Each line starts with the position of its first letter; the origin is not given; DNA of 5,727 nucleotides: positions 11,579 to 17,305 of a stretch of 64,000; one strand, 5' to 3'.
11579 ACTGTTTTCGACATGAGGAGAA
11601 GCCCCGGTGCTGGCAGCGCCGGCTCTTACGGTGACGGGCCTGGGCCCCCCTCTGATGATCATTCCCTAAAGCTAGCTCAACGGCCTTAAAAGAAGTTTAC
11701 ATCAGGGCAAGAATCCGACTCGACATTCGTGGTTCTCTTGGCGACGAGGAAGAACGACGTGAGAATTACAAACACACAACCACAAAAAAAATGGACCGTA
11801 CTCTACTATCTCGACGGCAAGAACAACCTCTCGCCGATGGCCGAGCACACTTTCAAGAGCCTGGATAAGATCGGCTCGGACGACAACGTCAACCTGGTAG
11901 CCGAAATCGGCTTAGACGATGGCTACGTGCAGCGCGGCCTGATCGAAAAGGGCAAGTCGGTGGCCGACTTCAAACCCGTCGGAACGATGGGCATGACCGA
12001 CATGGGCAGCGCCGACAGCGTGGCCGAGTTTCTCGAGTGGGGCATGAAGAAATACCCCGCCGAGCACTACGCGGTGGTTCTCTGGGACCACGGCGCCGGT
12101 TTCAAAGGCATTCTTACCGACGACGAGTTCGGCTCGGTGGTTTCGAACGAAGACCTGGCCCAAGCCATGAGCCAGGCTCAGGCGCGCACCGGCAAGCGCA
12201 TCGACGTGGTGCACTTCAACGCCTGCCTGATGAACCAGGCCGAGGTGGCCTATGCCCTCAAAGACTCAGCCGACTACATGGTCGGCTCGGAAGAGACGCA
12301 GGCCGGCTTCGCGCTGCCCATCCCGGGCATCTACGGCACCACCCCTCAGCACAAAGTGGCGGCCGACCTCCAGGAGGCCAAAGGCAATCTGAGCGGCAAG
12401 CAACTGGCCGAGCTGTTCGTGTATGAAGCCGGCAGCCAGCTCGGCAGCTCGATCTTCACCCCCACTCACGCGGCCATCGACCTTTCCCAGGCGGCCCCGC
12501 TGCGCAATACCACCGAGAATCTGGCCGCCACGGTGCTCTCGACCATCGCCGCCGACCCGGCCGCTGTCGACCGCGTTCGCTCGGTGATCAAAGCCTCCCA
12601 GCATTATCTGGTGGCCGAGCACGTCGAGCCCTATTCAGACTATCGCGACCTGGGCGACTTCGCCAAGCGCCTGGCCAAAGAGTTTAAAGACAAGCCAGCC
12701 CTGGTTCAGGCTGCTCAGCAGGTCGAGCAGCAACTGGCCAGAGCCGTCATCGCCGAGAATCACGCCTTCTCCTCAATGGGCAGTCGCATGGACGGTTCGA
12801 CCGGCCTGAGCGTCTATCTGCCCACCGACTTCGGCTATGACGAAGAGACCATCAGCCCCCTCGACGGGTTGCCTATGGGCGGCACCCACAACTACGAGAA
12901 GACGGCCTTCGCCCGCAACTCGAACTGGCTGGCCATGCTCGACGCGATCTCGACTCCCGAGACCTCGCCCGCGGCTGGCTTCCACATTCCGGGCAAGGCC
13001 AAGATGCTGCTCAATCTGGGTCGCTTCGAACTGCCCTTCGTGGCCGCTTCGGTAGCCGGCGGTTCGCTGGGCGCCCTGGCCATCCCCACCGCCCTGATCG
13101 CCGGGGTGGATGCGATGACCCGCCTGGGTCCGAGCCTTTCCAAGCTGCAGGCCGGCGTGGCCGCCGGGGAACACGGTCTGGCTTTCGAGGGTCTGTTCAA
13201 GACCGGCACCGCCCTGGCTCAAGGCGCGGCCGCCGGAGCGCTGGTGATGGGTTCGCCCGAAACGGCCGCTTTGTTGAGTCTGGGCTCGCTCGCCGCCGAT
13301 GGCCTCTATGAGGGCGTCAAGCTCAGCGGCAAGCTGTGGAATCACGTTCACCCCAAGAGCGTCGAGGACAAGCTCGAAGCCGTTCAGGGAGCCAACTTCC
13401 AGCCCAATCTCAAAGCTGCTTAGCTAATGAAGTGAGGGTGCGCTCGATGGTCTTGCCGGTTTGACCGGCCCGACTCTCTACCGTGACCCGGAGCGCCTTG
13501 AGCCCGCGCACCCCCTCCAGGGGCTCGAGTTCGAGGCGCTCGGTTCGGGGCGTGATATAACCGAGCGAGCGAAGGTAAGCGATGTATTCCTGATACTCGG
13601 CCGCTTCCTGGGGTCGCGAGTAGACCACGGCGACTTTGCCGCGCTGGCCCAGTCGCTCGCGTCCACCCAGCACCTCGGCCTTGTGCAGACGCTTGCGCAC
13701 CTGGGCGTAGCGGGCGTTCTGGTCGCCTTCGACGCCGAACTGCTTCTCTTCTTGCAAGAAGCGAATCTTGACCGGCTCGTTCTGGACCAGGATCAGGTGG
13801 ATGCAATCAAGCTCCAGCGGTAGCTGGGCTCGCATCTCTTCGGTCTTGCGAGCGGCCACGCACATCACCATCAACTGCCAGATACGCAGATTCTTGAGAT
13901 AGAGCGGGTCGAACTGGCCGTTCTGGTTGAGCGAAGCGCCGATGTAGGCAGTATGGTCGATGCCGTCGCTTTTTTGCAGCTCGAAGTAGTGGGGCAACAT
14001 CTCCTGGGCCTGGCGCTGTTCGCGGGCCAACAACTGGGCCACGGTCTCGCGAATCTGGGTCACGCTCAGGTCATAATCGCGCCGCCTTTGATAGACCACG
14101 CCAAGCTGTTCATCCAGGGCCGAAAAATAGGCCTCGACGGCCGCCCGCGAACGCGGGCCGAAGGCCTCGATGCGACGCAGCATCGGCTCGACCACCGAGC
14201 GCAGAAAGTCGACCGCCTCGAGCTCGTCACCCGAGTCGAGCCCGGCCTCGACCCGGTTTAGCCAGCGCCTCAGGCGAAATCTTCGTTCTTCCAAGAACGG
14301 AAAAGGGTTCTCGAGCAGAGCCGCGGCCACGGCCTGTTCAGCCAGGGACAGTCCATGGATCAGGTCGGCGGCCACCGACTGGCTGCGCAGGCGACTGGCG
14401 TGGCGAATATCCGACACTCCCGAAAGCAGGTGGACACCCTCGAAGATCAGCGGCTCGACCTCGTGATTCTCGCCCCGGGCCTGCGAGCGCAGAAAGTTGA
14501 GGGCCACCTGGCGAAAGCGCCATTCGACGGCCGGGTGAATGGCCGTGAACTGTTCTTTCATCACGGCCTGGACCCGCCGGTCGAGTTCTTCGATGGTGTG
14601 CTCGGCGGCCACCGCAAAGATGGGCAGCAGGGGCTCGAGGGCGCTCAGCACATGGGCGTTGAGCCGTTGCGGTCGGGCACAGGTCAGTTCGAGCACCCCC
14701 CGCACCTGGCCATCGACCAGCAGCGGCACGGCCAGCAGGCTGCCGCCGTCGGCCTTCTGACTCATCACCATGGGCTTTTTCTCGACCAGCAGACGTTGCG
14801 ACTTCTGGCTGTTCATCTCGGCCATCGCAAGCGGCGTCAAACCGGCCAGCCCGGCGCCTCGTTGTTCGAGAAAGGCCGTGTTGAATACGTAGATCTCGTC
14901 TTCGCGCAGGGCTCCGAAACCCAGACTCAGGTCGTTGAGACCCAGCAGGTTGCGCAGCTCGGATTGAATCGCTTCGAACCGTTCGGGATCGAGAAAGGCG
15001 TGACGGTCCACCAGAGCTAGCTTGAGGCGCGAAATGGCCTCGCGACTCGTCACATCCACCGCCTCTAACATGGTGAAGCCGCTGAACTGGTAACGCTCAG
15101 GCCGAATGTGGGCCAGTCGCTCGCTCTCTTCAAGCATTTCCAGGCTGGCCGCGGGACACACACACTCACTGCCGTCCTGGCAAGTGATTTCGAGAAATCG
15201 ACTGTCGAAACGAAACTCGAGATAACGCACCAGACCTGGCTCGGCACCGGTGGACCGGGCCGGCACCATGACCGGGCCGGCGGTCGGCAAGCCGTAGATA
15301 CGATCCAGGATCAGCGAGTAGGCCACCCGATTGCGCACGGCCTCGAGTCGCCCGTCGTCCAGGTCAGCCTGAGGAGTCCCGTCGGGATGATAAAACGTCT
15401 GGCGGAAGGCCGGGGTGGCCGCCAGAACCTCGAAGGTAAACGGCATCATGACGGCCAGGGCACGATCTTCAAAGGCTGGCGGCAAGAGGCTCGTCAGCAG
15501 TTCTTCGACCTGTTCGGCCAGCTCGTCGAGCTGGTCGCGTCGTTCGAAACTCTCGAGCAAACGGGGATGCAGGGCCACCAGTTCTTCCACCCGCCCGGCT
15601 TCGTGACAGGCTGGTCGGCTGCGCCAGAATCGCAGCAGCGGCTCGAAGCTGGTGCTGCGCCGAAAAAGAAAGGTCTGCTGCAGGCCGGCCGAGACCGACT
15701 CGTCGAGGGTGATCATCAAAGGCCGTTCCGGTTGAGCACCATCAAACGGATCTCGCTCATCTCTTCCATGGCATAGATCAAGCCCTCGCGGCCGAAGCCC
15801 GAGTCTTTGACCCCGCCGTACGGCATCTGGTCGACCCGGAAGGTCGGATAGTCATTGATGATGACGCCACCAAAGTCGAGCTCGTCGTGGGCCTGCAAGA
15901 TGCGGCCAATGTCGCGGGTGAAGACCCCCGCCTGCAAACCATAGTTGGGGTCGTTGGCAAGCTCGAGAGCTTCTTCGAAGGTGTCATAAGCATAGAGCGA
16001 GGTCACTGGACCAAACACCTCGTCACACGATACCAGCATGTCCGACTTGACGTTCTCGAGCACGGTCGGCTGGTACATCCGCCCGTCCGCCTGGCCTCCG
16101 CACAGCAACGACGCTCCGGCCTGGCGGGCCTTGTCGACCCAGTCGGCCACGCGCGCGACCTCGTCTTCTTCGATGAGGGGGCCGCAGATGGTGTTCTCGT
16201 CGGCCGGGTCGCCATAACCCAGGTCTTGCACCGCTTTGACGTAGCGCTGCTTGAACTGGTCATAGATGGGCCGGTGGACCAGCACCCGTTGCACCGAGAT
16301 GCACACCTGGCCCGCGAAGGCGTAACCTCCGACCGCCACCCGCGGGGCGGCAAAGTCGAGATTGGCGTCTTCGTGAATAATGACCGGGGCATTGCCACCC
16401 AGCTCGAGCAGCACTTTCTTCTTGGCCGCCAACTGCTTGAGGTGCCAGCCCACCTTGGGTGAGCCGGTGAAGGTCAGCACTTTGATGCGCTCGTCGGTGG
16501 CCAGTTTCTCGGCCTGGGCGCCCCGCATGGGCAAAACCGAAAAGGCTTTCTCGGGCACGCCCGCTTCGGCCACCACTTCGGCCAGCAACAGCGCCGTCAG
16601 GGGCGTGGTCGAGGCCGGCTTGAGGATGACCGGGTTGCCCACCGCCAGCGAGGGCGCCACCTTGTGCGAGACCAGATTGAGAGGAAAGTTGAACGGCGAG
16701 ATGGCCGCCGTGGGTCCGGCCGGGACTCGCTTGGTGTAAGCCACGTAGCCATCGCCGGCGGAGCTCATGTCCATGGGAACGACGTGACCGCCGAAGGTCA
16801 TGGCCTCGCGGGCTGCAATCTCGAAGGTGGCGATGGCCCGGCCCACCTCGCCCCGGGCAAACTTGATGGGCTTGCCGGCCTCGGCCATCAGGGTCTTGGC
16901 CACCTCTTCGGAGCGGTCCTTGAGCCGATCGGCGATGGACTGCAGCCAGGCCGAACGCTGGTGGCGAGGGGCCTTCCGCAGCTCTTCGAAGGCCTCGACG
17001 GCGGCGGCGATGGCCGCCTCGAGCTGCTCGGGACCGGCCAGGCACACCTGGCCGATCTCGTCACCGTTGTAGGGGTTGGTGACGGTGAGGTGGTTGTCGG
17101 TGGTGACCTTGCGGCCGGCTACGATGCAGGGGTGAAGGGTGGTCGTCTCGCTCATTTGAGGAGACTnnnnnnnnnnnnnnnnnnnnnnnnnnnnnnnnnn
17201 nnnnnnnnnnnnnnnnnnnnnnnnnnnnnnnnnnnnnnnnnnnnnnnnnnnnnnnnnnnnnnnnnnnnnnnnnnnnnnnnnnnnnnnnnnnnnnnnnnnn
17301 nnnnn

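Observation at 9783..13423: Protein-glutaminase-like deamidase domain on a large cytoplasmic scaffold, coupled to a 66-aa ORF and divergent from a leaderless clostripain-like peptidase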

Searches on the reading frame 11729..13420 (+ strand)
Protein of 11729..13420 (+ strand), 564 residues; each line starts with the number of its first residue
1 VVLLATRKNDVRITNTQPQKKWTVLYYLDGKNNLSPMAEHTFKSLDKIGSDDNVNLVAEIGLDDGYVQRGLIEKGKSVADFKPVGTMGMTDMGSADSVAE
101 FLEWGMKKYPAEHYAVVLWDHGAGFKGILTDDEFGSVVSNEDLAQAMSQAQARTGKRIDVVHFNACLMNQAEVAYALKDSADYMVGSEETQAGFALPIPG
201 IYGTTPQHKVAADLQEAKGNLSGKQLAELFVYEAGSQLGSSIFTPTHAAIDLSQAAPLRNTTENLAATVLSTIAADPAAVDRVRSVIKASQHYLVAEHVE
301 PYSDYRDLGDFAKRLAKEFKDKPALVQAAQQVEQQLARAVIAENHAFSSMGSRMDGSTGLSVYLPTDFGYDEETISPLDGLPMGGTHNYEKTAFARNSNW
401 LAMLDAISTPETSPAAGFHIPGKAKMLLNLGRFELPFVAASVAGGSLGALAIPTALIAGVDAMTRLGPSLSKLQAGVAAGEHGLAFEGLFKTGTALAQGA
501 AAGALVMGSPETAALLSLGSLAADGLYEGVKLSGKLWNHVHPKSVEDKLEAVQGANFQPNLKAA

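Call 3: search_protein_families(library=pfam, proteins=[window:11729-13420:+], max_evalue=1)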
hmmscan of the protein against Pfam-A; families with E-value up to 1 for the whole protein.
window:11729-13420:+ (564 aa): 1 family
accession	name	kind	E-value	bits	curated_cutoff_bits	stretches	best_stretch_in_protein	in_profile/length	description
PF03415.19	Peptidase_C11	-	8.8e-30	104.9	25.8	1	27-379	2-341/359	Clostripain family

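Call 4: search_protein_families(library=ncbifam, proteins=[window:11729-13420:+], max_evalue=1)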
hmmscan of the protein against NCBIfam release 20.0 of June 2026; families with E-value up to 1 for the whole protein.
window:11729-13420:+ (564 aa): 2 families
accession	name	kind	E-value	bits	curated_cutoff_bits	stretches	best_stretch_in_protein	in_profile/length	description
TIGR02806.2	clostrip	equivalog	1.9e-08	33.6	550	1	90-366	91-393/472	clostripain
NF001237.0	PRK00207.1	equivalog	0.14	12.1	92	0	221-270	28-78/128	sulfurtransferase complex subunit TusD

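Call 67: search_protein_families(library=padloc, proteins=[window:11729-13420:+], max_evalue=0.1)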
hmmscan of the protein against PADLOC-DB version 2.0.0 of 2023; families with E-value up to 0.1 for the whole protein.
window:11729-13420:+ (564 aa): 0 families

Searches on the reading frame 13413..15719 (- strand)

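Call 3: search_protein_families(library=pfam, proteins=[window:13413-15719:-], max_evalue=1)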
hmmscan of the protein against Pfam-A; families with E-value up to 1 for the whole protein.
window:13413-15719:- (769 aa): 2 families
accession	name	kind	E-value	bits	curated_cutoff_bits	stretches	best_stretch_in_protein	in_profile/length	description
PF13185.12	GAF_2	-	0.00017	22.3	28.6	1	320-371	83-134/136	GAF domain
PF01590.32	GAF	-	0.015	16.3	22.4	1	324-361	86-122/133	GAF domain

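Call 4: search_protein_families(library=ncbifam, proteins=[window:13413-15719:-], max_evalue=1)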
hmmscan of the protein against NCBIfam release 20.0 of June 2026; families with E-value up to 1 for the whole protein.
window:13413-15719:- (769 aa): 0 families

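Call 67: search_protein_families(library=padloc, proteins=[window:13413-15719:-], max_evalue=0.1)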
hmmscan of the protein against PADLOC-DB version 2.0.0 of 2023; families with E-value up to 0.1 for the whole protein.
window:13413-15719:- (769 aa): 0 families

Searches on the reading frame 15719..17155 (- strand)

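Call 57: search_protein_families(library=pfam, proteins=[window:15719-17155:-], max_evalue=0.001)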
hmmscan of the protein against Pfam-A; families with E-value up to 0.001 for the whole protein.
window:15719-17155:- (479 aa): 1 family
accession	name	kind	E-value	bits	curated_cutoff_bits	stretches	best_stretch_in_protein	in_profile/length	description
PF00171.27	Aldedh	-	1.7e-151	505.3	23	1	21-470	7-459/461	Aldehyde dehydrogenase family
